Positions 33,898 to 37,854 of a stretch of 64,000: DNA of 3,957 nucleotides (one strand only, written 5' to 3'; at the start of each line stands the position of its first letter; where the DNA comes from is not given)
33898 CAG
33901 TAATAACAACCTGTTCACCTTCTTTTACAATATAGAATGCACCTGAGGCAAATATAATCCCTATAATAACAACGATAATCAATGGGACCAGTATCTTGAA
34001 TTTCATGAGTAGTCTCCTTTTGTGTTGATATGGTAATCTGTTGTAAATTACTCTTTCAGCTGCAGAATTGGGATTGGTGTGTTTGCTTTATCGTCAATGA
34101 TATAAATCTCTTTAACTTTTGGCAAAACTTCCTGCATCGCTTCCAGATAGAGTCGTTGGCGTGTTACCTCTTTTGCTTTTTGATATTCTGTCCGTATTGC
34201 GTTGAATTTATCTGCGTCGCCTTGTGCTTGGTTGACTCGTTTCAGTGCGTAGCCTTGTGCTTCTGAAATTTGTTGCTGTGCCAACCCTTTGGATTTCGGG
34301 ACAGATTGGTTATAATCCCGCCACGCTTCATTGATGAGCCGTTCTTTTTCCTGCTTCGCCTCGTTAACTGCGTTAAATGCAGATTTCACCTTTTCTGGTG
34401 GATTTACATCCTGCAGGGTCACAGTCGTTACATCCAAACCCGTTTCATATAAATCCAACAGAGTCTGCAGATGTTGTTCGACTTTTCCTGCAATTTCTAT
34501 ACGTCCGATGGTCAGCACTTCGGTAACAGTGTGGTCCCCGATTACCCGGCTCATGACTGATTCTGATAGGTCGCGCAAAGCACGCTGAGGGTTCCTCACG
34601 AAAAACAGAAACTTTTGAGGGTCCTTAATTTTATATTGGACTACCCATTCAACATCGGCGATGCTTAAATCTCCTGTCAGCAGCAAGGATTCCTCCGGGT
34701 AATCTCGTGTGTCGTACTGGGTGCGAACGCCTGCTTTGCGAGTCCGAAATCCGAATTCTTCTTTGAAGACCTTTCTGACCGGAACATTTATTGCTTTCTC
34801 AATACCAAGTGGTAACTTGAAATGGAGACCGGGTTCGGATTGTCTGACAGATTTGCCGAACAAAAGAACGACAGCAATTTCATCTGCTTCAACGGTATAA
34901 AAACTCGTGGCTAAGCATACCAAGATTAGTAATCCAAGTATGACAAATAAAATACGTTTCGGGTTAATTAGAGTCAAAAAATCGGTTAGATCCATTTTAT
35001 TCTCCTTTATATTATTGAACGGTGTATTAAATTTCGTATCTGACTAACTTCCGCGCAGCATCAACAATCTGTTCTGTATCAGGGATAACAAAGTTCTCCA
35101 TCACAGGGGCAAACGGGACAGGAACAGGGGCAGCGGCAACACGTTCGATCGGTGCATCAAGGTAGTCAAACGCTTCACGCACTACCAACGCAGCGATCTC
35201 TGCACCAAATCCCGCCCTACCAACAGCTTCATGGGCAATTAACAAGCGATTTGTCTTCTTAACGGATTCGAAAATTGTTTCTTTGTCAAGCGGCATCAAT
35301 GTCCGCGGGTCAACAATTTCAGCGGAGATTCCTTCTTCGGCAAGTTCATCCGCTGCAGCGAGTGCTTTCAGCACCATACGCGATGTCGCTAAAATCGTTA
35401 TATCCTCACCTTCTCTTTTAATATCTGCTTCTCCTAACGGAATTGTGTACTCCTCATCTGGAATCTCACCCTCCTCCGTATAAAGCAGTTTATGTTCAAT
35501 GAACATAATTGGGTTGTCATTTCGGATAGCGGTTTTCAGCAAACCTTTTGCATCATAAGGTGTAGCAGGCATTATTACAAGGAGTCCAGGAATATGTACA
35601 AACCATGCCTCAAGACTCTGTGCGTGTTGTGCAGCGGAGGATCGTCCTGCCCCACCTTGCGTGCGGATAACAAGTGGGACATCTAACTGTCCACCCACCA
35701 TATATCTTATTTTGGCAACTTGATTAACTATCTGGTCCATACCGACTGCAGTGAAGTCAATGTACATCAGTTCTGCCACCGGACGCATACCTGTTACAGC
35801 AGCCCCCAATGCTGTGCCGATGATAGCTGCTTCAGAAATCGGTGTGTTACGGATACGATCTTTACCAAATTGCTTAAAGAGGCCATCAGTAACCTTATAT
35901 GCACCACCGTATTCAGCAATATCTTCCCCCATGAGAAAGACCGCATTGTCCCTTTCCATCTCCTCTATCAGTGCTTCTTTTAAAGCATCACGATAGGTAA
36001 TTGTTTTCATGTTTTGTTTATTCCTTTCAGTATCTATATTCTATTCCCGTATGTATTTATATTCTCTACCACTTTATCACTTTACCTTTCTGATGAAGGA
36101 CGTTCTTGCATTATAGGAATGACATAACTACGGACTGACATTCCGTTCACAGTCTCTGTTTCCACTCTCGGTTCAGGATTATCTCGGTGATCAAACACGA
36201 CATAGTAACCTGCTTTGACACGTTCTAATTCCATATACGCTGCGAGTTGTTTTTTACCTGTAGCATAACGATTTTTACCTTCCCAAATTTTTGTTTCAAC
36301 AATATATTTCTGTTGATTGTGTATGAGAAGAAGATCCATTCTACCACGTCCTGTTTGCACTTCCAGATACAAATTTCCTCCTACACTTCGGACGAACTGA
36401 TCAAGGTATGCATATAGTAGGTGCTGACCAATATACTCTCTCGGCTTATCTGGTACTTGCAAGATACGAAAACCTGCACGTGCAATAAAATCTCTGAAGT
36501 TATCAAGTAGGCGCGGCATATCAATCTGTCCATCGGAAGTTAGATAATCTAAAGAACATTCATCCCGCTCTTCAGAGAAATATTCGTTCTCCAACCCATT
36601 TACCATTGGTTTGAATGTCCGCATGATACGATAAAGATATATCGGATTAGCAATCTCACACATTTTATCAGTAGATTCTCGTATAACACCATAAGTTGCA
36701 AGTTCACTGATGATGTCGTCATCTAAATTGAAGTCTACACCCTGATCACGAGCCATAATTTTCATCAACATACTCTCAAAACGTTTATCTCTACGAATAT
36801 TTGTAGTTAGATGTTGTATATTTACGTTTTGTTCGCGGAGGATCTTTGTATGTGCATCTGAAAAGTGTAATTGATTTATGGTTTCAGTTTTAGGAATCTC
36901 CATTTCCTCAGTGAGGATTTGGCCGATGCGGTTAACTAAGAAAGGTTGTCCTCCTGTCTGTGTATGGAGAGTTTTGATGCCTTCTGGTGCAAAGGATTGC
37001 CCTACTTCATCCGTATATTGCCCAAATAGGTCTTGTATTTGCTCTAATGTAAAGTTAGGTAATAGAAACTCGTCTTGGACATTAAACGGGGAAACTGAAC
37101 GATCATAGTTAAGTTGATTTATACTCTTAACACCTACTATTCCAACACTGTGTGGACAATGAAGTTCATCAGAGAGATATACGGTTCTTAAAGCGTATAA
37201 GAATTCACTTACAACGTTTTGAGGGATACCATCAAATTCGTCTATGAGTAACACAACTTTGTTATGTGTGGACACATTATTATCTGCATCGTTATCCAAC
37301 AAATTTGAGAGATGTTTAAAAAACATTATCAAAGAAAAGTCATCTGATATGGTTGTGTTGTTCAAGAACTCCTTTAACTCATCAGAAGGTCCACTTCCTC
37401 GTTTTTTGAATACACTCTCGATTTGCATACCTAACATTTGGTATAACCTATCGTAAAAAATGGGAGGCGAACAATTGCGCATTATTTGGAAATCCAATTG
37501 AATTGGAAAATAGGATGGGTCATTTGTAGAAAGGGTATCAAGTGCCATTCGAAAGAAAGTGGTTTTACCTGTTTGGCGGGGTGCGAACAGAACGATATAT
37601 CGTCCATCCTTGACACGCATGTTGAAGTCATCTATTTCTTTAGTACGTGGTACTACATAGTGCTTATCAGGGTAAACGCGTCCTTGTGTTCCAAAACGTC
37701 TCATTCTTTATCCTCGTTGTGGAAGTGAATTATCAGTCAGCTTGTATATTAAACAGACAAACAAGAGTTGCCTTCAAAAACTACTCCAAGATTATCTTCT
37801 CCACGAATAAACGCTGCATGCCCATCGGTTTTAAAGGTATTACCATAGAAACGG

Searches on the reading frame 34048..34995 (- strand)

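Call 52: search_protein_families(library=pfam, proteins=[window:34048-34995:-], max_evalue=0.0001)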
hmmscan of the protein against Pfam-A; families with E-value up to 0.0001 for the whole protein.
window:34048-34995:- (315 aa): 1 family
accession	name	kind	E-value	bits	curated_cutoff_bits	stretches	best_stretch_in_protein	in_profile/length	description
PF01145.31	Band_7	-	2.2e-27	96.7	23.6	1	34-224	2-172/176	SPFH domain / Band 7 family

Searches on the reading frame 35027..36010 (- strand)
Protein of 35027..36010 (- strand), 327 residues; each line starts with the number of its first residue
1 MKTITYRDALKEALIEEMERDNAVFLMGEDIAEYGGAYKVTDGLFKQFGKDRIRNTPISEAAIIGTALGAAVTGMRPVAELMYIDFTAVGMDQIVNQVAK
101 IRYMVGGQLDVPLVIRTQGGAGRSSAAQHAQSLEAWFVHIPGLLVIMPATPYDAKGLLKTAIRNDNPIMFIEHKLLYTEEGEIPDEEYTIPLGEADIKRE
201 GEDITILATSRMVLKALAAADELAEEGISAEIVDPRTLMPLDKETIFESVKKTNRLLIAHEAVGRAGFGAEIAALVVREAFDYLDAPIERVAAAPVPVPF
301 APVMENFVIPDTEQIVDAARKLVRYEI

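Call 52: search_protein_families(library=pfam, proteins=[window:35027-36010:-], max_evalue=0.0001)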
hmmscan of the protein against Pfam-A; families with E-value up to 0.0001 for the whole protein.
window:35027-36010:- (327 aa): 2 families
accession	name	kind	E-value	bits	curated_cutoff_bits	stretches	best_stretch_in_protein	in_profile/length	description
PF02779.29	Transket_pyr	-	3.7e-44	150.9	27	1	3-178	2-173/174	Transketolase, pyrimidine binding domain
PF02780.25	Transketolase_C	-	4.8e-41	140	25.9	1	193-315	1-124/124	Transketolase, C-terminal domain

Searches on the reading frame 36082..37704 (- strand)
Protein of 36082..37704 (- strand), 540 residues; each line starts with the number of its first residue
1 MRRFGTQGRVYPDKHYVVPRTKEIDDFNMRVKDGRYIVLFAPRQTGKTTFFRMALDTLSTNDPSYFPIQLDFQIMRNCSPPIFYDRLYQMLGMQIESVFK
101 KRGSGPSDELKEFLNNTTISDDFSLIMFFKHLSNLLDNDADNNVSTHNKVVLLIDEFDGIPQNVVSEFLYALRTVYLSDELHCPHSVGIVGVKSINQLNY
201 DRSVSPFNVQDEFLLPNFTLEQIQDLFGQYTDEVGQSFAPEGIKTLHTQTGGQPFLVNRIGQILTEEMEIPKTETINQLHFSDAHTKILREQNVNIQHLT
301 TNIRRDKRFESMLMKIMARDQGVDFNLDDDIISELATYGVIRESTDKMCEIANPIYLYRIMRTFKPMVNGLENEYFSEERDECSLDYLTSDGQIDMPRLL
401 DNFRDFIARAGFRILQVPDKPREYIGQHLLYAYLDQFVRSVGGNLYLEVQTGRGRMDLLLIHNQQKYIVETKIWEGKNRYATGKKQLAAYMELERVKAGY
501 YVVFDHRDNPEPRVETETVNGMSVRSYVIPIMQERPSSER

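Call 52: search_protein_families(library=pfam, proteins=[window:36082-37704:-], max_evalue=0.0001)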
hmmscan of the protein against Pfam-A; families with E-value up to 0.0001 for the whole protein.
window:36082-37704:- (540 aa): 2 families
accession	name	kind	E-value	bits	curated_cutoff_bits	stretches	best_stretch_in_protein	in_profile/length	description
PF14516.12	AAA_35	-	3e-16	59.6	27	1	16-350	13-320/331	AAA-like domain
PF13401.12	AAA_22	-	5.6e-06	27.1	27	1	34-188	5-119/130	AAA domain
